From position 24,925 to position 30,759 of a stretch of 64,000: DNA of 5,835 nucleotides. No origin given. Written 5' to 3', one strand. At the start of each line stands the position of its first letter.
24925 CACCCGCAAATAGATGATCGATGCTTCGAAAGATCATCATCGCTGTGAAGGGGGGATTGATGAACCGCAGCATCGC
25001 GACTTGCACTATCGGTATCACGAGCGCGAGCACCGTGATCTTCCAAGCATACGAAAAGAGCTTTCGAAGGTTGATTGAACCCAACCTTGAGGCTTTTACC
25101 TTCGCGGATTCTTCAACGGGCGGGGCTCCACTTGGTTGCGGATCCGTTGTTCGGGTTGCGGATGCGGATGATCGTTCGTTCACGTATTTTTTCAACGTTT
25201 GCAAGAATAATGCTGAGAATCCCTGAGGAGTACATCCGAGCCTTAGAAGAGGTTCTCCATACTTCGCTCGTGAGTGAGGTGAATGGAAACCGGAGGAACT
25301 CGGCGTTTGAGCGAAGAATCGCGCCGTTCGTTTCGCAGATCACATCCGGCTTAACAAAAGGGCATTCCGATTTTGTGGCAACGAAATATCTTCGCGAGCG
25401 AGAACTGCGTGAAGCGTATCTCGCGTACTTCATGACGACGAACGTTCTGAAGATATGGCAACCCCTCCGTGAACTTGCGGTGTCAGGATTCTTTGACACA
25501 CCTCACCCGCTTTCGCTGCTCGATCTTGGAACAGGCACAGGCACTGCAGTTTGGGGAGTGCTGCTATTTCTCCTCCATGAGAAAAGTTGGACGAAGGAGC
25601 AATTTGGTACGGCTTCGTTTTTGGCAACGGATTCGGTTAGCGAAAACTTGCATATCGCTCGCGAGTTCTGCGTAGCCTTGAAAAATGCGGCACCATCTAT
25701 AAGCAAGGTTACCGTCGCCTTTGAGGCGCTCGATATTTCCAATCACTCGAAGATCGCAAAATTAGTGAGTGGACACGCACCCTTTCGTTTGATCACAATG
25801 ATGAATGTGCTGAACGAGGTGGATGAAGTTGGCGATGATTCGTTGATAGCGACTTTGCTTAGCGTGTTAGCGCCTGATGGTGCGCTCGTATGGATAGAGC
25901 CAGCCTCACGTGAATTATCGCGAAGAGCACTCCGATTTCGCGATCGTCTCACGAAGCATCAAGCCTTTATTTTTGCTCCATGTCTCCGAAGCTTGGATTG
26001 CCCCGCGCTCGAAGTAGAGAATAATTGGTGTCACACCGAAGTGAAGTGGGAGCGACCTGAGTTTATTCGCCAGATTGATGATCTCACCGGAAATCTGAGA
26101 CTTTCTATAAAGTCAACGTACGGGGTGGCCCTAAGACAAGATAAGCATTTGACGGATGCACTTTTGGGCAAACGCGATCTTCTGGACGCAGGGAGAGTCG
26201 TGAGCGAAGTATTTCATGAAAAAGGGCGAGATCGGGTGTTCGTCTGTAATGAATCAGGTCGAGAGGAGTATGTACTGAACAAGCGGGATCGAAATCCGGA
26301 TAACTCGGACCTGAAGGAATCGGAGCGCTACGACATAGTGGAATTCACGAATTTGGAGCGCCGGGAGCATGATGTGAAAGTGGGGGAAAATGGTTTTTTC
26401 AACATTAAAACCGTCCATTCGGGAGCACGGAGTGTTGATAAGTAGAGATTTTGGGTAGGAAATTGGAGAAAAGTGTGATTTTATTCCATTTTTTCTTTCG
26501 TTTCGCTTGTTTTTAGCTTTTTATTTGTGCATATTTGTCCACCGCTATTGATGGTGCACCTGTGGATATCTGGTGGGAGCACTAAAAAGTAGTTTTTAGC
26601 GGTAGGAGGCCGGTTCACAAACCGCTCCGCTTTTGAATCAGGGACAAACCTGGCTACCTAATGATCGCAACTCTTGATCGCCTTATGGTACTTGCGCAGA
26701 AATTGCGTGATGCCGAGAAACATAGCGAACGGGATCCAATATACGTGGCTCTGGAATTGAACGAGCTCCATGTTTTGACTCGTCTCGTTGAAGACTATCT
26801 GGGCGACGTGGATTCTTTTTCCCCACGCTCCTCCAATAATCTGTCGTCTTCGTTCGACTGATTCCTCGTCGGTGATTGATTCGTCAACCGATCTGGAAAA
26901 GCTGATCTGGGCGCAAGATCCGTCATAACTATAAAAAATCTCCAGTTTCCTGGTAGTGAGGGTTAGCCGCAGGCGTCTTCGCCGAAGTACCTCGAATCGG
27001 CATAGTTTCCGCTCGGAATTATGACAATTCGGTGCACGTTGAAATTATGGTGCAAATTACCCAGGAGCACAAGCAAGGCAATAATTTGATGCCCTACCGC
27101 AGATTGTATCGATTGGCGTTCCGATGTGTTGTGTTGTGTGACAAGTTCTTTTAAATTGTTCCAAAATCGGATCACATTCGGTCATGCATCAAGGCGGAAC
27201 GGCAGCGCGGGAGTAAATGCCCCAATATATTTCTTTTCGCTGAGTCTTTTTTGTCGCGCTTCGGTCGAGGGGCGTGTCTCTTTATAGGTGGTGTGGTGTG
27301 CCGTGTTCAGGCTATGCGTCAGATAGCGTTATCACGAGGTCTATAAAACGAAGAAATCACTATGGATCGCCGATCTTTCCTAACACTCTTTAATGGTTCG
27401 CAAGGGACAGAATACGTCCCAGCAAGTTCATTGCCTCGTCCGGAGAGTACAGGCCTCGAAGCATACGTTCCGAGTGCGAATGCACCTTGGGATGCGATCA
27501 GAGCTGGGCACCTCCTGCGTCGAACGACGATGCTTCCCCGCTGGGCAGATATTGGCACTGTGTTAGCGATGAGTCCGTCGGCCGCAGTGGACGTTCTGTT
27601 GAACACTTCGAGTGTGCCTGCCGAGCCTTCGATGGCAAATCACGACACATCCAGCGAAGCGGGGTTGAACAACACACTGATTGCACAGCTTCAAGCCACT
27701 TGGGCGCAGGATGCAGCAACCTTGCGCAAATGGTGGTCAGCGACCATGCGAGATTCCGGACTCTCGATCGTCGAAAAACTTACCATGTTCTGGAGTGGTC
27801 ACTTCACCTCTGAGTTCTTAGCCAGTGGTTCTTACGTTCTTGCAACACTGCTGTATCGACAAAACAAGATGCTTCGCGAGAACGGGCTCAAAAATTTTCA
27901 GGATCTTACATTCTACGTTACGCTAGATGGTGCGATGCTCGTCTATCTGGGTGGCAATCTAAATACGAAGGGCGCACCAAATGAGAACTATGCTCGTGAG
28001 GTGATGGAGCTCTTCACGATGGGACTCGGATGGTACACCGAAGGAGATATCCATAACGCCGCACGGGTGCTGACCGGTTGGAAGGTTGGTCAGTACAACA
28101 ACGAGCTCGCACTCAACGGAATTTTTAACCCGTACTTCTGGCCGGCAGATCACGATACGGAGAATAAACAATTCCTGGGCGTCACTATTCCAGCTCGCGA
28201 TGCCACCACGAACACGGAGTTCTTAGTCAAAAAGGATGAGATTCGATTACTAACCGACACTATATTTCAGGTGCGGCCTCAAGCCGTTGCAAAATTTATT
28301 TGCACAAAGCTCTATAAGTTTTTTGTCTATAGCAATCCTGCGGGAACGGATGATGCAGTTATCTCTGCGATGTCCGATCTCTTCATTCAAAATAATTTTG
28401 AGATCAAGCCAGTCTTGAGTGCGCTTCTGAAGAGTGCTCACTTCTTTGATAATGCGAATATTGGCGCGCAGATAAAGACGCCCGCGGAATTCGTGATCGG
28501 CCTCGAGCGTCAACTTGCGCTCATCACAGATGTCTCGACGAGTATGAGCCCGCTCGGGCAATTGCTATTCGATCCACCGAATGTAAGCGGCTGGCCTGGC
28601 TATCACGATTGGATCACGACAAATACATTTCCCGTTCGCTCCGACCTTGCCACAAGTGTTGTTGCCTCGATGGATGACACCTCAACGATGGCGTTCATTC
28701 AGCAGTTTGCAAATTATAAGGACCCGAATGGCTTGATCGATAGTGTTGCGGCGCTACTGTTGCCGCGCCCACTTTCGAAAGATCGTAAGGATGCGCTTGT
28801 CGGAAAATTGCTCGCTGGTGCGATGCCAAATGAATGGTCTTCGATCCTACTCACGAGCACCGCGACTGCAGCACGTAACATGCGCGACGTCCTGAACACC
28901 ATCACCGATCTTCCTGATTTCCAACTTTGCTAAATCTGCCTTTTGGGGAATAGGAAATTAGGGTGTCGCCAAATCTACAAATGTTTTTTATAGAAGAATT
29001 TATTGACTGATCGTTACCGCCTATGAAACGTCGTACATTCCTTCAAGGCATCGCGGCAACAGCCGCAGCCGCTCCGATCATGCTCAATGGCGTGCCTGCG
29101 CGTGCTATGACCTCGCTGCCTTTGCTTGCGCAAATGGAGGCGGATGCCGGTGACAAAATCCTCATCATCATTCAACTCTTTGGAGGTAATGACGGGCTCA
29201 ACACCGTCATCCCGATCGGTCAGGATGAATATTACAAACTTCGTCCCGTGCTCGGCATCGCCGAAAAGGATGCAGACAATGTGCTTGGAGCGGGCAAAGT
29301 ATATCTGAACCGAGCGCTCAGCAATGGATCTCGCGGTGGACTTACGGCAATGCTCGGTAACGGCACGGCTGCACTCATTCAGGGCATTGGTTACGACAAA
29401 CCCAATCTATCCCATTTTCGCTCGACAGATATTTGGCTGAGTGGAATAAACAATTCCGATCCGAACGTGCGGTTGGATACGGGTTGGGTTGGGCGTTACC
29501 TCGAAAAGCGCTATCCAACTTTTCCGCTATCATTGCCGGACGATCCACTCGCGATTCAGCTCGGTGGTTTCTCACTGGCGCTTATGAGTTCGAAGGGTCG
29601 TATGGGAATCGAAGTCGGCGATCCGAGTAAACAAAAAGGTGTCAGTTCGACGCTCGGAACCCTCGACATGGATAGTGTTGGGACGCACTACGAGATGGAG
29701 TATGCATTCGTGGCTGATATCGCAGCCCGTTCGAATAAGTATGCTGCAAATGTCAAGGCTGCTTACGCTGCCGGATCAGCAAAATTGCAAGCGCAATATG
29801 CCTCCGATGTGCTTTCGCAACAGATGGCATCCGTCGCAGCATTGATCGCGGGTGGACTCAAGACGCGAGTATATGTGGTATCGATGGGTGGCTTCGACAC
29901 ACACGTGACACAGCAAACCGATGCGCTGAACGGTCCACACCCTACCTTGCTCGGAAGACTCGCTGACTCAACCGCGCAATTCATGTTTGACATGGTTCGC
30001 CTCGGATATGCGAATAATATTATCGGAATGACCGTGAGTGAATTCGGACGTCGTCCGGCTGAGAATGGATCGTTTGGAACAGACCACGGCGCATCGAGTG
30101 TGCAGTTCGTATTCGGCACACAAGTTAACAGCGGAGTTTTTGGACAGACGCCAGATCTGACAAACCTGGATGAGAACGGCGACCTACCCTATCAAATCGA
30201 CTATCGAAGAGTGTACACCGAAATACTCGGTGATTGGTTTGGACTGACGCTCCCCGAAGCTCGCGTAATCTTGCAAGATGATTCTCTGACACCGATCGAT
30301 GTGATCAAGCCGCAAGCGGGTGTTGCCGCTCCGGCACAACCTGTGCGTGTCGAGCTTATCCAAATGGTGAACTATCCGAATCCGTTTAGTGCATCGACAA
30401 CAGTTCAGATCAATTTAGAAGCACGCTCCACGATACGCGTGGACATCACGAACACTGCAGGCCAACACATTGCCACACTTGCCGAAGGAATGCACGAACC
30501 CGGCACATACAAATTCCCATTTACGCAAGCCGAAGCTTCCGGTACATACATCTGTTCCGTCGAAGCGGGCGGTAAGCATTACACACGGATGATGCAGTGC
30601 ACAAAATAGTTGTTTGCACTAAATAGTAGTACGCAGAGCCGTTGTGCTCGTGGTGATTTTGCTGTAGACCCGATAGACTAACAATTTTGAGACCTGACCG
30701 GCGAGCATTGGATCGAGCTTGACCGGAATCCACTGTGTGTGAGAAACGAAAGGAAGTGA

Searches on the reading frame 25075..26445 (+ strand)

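Call 9: search_protein_families(library=pfam, proteins=[window:25075-26445:+], max_evalue=0.001)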
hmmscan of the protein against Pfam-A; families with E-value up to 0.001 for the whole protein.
window:25075-26445:+ (456 aa): 2 families
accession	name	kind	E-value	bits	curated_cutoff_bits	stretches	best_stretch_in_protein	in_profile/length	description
PF09243.16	Rsm22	-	4.9e-17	62.7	23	1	114-404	6-257/275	Mitochondrial small ribosomal subunit Rsm22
PF13489.12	Methyltransf_23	-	3.7e-06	27.2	27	1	142-294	20-138/164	Methyltransferase domain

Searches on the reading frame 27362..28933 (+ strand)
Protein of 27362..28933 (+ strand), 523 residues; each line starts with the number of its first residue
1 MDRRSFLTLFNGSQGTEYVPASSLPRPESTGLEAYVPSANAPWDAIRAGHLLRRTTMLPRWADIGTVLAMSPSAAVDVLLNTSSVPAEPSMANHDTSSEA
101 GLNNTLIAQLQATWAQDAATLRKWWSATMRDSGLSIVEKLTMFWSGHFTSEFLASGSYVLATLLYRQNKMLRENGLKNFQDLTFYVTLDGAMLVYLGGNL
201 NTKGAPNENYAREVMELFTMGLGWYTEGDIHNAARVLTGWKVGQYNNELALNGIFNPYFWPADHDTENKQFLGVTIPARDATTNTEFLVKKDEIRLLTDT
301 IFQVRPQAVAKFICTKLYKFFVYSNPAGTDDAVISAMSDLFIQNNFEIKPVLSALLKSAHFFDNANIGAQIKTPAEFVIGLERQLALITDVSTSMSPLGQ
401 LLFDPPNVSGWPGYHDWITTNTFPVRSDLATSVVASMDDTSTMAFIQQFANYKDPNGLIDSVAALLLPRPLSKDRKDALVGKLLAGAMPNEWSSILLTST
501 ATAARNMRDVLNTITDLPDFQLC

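Call 9: search_protein_families(library=pfam, proteins=[window:27362-28933:+], max_evalue=0.001)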
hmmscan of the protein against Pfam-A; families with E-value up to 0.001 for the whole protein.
window:27362-28933:+ (523 aa): 1 family
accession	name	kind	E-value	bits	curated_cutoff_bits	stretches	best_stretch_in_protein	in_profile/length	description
PF08811.16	DUF1800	-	1e-92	311.9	26.1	1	50-522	1-419/419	Protein of unknown function (DUF1800)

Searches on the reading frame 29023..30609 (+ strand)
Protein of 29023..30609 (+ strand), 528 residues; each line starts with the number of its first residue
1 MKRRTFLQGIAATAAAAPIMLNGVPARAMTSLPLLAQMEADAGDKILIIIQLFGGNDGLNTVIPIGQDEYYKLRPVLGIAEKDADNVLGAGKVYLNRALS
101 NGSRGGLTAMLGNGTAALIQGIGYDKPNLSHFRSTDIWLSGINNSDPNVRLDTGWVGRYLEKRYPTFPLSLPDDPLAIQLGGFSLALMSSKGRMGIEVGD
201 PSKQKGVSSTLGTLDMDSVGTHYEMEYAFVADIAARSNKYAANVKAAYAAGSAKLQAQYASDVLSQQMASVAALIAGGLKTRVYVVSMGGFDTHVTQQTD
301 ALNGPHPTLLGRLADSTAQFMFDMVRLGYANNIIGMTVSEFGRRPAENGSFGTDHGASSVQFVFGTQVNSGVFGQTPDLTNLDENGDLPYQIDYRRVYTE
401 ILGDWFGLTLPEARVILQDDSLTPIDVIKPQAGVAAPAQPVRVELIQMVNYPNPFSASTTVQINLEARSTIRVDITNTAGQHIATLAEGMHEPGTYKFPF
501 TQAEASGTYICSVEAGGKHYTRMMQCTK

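Call 9: search_protein_families(library=pfam, proteins=[window:29023-30609:+], max_evalue=0.001)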
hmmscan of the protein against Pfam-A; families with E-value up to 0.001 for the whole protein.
window:29023-30609:+ (528 aa): 2 families
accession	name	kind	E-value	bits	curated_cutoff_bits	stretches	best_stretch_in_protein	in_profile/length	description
PF07394.17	DUF1501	-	9.3e-23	81.4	27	1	236-417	207-387/390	Protein of unknown function (DUF1501)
PF18962.6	Por_Secre_tail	-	0.00031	21.4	27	1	451-521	2-70/75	Secretion system C-terminal sorting domain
